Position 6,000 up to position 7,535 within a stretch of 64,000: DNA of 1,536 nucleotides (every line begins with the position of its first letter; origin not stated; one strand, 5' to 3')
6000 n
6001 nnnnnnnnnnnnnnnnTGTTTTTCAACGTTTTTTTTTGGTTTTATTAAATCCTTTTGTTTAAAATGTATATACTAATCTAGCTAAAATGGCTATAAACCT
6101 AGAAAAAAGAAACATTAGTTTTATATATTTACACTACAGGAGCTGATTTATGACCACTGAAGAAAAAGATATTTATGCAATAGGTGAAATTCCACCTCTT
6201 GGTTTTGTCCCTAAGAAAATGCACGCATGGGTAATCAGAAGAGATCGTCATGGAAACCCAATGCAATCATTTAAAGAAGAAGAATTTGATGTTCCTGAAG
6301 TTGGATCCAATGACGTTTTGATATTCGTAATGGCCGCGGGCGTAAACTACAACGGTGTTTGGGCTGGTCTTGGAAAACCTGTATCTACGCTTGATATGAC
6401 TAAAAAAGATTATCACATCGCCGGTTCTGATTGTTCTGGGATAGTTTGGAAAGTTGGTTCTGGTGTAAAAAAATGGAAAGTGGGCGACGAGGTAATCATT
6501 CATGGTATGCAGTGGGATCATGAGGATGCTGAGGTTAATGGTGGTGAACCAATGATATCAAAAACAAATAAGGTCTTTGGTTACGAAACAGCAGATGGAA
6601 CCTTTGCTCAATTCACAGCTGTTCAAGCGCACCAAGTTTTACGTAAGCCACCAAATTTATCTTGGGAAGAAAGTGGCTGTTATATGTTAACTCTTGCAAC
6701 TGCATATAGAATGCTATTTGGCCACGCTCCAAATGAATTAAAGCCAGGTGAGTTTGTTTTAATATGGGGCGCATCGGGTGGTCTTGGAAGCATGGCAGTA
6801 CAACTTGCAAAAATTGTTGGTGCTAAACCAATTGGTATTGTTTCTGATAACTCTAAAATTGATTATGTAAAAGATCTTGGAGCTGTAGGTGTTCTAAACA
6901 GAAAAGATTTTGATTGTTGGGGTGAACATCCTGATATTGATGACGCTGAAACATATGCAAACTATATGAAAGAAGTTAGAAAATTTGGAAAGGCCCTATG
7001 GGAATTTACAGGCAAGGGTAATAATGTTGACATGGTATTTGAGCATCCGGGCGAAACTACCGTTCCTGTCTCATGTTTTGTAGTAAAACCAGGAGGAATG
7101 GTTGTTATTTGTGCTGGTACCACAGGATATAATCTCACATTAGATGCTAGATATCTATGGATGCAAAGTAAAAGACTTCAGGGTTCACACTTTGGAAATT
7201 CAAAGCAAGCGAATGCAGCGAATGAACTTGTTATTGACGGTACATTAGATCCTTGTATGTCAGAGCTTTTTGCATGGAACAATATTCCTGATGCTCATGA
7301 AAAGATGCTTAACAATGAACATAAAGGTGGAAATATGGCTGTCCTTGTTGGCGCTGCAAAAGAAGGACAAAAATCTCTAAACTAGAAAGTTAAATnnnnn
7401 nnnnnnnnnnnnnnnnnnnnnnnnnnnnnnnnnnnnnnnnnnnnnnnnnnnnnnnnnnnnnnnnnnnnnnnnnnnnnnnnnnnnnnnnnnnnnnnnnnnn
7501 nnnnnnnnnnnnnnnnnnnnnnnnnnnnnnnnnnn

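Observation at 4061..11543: Ethylmalonyl-CoA pathway signature genes (ecm <> ccr-mcd) clustered with their cofactor and electron-transfer support genes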

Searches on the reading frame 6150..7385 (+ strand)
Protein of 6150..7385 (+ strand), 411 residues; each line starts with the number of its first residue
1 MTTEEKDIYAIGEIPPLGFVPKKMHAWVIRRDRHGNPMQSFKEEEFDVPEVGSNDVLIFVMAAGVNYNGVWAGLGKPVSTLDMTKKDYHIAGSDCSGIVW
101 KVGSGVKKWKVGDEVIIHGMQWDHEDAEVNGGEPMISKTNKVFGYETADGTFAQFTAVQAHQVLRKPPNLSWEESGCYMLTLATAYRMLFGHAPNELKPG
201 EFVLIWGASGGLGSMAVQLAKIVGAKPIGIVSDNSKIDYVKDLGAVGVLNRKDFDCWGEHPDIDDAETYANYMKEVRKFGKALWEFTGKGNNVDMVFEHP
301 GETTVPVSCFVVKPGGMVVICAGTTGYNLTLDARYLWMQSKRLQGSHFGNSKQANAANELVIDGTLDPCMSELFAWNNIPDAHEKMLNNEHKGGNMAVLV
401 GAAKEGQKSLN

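Call 3: search_protein_families(library=ncbifam, proteins=[window:6150-7385:+])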
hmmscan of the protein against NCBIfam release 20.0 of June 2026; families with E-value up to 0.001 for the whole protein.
window:6150-7385:+ (411 aa): 23 families
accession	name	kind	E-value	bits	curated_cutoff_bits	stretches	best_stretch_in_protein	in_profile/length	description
TIGR01751.1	crot-CoA-red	equivalog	7.6e-168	558.3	378.55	1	20-408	4-395/398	crotonyl-CoA carboxylase/reductase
TIGR02824.1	quinone_pig3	subfamily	4.5e-35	121.2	296.8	2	140-393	83-319/325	putative NAD(P)H quinone oxidoreductase, PIG3 family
NF010344.0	PRK13771.1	subfamily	2.6e-30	105.5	349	1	39-254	11-216/334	putative alcohol dehydrogenase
NF041172.1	AcrlCoa_red_Thmprot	equivalog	9e-26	90.6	500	1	38-245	10-208/334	acryloyl-CoA reductase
TIGR02823.1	oxido_YhdH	subfamily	5.6e-20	71.4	297.25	2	126-256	73-202/324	acrylyl-CoA reductase family protein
TIGR02817.1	adh_fam_1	subfamily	7.5e-20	71.6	284.05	1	40-251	16-201/336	zinc-binding alcohol dehydrogenase family protein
NF008024.0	PRK10754.1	subfamily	3e-19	69.2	348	2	136-254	79-195/327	NADPH:quinone reductase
NF006940.0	PRK09422.1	equivalog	5.6e-18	65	344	1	25-254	2-216/338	alcohol dehydrogenase AdhP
TIGR00692.1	tdh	equivalog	4.1e-16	58.9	458.35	1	45-268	15-230/340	L-threonine 3-dehydrogenase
TIGR03989.1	Rxyl_3153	subfamily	5.7e-16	58.7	440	2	143-249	132-236/370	NDMA-dependent alcohol dehydrogenase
NF041097.1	keto_inos_dh_IolM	equivalog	6.5e-15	54.7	450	1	44-367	43-356/389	scyllo-inosose 3-dehydrogenase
NF003808.0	PRK05396.1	equivalog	1.1e-14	54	380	1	44-253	16-217/341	L-threonine 3-dehydrogenase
TIGR03201.1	dearomat_had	equivalog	1.3e-14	54.1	338.65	1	37-256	7-222/349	6-hydroxycyclohex-1-ene-1-carbonyl-CoA dehydrogenase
NF047908.1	AldhRedAhr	equivalog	1e-11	44.3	470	1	36-257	11-223/335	NADPH-dependent aldehyde reductase Ahr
TIGR02818.1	adh_III_F_hyde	equivalog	2.2e-10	40.1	543.95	1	140-255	129-241/368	S-(hydroxymethyl)glutathione dehydrogenase/class III alcohol dehydrogenase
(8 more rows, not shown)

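Call 4: search_protein_families(library=pfam, proteins=[window:6150-7385:+])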
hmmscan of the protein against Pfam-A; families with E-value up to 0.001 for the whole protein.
window:6150-7385:+ (411 aa): 3 families
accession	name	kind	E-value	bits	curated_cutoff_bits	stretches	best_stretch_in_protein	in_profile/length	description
PF00107.32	ADH_zinc_N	-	1.2e-21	77.4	31.8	1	211-360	1-126/129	Zinc-binding dehydrogenase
PF08240.17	ADH_N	-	6.8e-15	55.6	23.5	1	53-167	2-103/104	Alcohol dehydrogenase GroES-like domain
PF13602.12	ADH_zinc_N_2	-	2.3e-06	29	27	1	289-393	20-130/134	Zinc-binding dehydrogenase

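Call 6: search_solved_structures(query=window:6150-7385:+, show_alignments=1)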
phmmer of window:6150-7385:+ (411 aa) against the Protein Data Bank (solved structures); distinct sequences matched with E-value up to 0.001: 209 (the best 60 are shown).
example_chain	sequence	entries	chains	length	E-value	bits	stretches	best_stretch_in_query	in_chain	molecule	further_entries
4gi2_A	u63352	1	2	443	2.8e-182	609.3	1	2-409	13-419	Crotonyl-CoA carboxylase/reductase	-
4y0k_A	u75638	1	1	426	2.1e-122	412.1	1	5-403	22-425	AntE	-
4y1b_A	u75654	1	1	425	4.2e-122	411.1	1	5-402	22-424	AntE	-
9kva_A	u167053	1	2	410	1.3e-114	386.4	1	9-405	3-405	Putative crotonyl-CoA reductase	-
6na3_A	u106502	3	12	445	4.8e-76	259.3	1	33-406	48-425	Putative crotonyl-CoA reductase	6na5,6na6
6na4_A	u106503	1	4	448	4.9e-76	259.3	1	33-406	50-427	Putative crotonyl-CoA reductase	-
6owe_A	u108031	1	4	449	4.9e-76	259.3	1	33-406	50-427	Crotonyl-CoA carboxylase/reductase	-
3hzz_A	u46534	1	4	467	1.5e-75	257.7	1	29-406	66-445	Crotonyl CoA reductase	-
3krt_A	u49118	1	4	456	5.8e-74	252.5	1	29-406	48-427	Crotonyl CoA reductase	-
4a0s_A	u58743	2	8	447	2.1e-71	244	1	39-406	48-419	OCTENOYL-COA REDUCTASE/CARBOXYLASE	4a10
6eqo_A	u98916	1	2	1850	6.7e-50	173.2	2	16-330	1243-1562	Acetyl-coenzyme A synthetase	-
2eih_A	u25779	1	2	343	6.4e-28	100.8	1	31-390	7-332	Alcohol dehydrogenase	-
5k1s_A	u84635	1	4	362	6.8e-23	84.2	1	40-255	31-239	Oxidoreductase, zinc-binding dehydrogenase family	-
1rjw_A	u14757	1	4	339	9.7e-20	73.8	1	41-252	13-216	Alcohol dehydrogenase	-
4ida_A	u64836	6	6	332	2.7e-19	72.4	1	12-263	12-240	Ripening-induced protein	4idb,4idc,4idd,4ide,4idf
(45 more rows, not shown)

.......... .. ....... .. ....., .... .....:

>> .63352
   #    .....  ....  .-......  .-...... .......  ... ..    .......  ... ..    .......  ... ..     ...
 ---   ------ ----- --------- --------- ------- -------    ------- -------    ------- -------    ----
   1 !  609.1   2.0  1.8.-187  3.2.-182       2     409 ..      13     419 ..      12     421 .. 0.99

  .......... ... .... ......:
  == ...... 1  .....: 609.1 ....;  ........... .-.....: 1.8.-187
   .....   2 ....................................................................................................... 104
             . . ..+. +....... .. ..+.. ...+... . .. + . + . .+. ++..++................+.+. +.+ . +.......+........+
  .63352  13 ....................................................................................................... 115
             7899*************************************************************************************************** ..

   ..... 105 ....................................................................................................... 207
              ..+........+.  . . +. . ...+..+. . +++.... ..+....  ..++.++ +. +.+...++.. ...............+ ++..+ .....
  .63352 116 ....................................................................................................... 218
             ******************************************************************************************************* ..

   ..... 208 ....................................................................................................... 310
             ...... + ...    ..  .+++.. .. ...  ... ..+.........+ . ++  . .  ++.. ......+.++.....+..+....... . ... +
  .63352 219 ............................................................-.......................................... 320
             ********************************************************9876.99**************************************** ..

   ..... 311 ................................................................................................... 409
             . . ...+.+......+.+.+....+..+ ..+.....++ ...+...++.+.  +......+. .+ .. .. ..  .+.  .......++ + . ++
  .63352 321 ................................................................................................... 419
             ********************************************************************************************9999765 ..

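Call 19: find_encoding_contigs(protein=window:6150-7385:+, flank=10000, max_places=6)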
Protein window:6150-7385:+ (411 aa): 24 contigs read that carry it; 6 places shown.
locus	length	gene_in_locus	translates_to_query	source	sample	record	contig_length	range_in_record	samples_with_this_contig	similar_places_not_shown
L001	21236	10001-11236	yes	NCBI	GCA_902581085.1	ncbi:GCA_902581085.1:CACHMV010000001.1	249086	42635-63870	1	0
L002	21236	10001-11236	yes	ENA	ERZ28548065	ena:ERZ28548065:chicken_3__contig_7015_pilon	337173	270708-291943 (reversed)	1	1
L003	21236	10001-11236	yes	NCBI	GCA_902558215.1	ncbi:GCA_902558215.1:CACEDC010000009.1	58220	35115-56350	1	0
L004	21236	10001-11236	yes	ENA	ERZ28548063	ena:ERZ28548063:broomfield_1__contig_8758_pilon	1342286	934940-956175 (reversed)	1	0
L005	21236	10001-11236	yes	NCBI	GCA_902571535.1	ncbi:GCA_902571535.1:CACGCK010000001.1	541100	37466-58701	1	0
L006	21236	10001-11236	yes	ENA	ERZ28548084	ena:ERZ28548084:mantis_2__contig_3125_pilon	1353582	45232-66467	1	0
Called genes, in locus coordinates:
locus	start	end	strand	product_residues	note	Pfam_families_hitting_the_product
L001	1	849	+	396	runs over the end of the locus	-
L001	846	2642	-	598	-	PF00501:AMP-binding, PF13193:AMP-binding_C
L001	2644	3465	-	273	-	PF01063:Aminotran_4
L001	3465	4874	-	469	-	PF04715:, PF00425:Chorismate_bind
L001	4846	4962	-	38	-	-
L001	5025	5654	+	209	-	PF09335:VTT_dom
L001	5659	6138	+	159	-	PF02600:DsbB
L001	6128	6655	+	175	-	PF03232:COQ7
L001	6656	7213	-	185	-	PF01844:HNH, PF14279:HNH_5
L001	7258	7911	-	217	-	PF02230:Abhydrolase_2, PF20434:BD-FAE (faint), PF00561:Abhydrolase_1 (faint), PF12146:Hydrolase_4 (faint), PF01738:DLH, PF00326:Peptidase_S9 (weak)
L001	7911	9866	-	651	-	PF01642:MM_CoA_mutase, PF02310:B12-binding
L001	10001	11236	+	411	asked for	PF08240:ADH_N, PF00107:ADH_zinc_N, PF13602:ADH_zinc_N_2 (weak)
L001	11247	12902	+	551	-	PF02771:Acyl-CoA_dh_N, PF02770:Acyl-CoA_dh_M, PF00441:Acyl-CoA_dh_1, PF08028:Acyl-CoA_dh_2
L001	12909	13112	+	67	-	PF04588:HIG_1_N, PF11137:DUF2909 (weak)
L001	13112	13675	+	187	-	PF01923:Cob_adeno_trans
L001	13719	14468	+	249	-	PF01012:ETF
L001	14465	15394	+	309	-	PF01012:ETF, PF00766:ETF_alpha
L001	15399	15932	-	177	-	PF00255:GSHPx (faint), PF00578:AhpC-TSA, PF08534:Redoxin, PF00085:Thioredoxin (weak), PF13098:Thioredoxin_2 (weak), PF13905:Thioredoxin_8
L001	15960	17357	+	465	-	PF00206:Lyase_1, PF14698:ASL_C2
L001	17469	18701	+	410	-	PF00278:Orn_DAP_Arg_deC, PF01168:Ala_racemase_N (faint), PF02784:Orn_Arg_deC_N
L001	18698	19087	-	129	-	PF13717:Zn_ribbon_4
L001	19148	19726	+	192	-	PF02698:DUF218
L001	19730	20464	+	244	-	PF01553:Acyltransferase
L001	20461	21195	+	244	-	-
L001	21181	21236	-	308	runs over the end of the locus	PF03446:NAD_binding_2, PF03807:F420_oxidored, PF02153:PDH_N, PF20463:PDH_C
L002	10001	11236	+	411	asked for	PF08240:ADH_N, PF00107:ADH_zinc_N, PF13602:ADH_zinc_N_2 (weak)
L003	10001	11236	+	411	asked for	PF08240:ADH_N, PF00107:ADH_zinc_N, PF13602:ADH_zinc_N_2 (weak)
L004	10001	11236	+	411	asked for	PF08240:ADH_N, PF00107:ADH_zinc_N, PF13602:ADH_zinc_N_2 (weak)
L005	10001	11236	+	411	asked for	PF08240:ADH_N, PF00107:ADH_zinc_N, PF13602:ADH_zinc_N_2 (weak)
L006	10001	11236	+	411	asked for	PF08240:ADH_N, PF00107:ADH_zinc_N, PF13602:ADH_zinc_N_2 (weak)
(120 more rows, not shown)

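Call 20: find_related_loci(query=window:6150-7385:+, collection=genome_contigs, flank=10000)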
Query window:6150-7385:+ (411 aa) in genome_contigs; peptide patterns used: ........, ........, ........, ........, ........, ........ (x = any residue, [..] = any of these).
598 stretches matched a pattern (row limit reached: there are more); 586 encode a relative of the query (tblastn E <= 1e-3); the best 80 are kept; 80 distinct loci.
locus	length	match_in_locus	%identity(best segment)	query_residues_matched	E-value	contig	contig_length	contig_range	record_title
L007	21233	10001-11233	100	1-411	0e+0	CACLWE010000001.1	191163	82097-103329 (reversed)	uncultured Pelagibacteraceae bacterium isolate AG-917-N15 genome assembly, contig: AG-917-N15_NODE_1, whole genome shotg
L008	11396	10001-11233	100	1-411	0e+0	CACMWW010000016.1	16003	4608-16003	MAG: uncultured Pelagibacteraceae bacterium isolate AG-919-N17 genome assembly, contig: AG-919-N17_NODE_16, whole genome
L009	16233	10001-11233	100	1-411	0e+0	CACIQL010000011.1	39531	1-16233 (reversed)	uncultured Pelagibacteraceae bacterium isolate AG-439-D15 genome assembly, contig: AG-439-D15_NODE_11, whole genome shot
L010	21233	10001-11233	100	1-411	0e+0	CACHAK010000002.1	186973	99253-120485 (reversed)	uncultured Pelagibacteraceae bacterium isolate AG-426-I21 genome assembly, contig: AG-426-I21_NODE_2, whole genome shotg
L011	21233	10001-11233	100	1-411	0e+0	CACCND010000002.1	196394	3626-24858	uncultured Pelagibacteraceae bacterium isolate AG-901-G03 genome assembly, contig: AG-901-G03_NODE_2, whole genome shotg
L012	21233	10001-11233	100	1-411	0e+0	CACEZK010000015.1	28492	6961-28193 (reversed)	uncultured Pelagibacteraceae bacterium isolate AG-404-N21 genome assembly, contig: AG-404-N21_NODE_15, whole genome shot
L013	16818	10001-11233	100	1-411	0e+0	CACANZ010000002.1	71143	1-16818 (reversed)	uncultured Pelagibacteraceae bacterium isolate AG-898-E04 genome assembly, contig: AG-898-E04_NODE_2, whole genome shotg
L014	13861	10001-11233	100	1-411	0e+0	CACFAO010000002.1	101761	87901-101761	uncultured Pelagibacteraceae bacterium isolate AG-404-P01 genome assembly, contig: AG-404-P01_NODE_2, whole genome shotg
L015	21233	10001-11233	100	1-411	0e+0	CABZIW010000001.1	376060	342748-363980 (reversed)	MAG: uncultured Pelagibacteraceae bacterium isolate AG-896-A02 genome assembly, contig: AG-896-A02_NODE_1, whole genome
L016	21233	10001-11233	100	1-411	0e+0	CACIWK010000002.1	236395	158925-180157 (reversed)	uncultured Pelagibacteraceae bacterium isolate AG-914-D08 genome assembly, contig: AG-914-D08_NODE_2, whole genome shotg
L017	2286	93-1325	100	1-411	0e+0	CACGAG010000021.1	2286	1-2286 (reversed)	uncultured Pelagibacteraceae bacterium isolate AG-909-G09 genome assembly, contig: AG-909-G09_NODE_21, whole genome shot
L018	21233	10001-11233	100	1-411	0e+0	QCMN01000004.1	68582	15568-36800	Pelagibacteraceae bacterium AG-422-B15 Ga0172158_104, whole genome shotgun sequence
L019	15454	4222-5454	100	1-411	0e+0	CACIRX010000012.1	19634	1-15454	uncultured Pelagibacteraceae bacterium isolate AG-914-B16 genome assembly, contig: AG-914-B16_NODE_12, whole genome shot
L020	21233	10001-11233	100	1-411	0e+0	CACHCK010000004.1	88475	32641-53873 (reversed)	uncultured Pelagibacteraceae bacterium isolate AG-911-E02 genome assembly, contig: AG-911-E02_NODE_4, whole genome shotg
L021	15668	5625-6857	100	1-411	0e+0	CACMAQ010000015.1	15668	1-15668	MAG: uncultured Pelagibacteraceae bacterium isolate AG-918-D16 genome assembly, contig: AG-918-D16_NODE_15, whole genome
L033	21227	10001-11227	85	1-409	0e+0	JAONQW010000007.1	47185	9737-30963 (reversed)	Candidatus Pelagibacterales bacterium isolate AH-269-J06 AH-269-J06_NODE_7, whole genome shotgun sequence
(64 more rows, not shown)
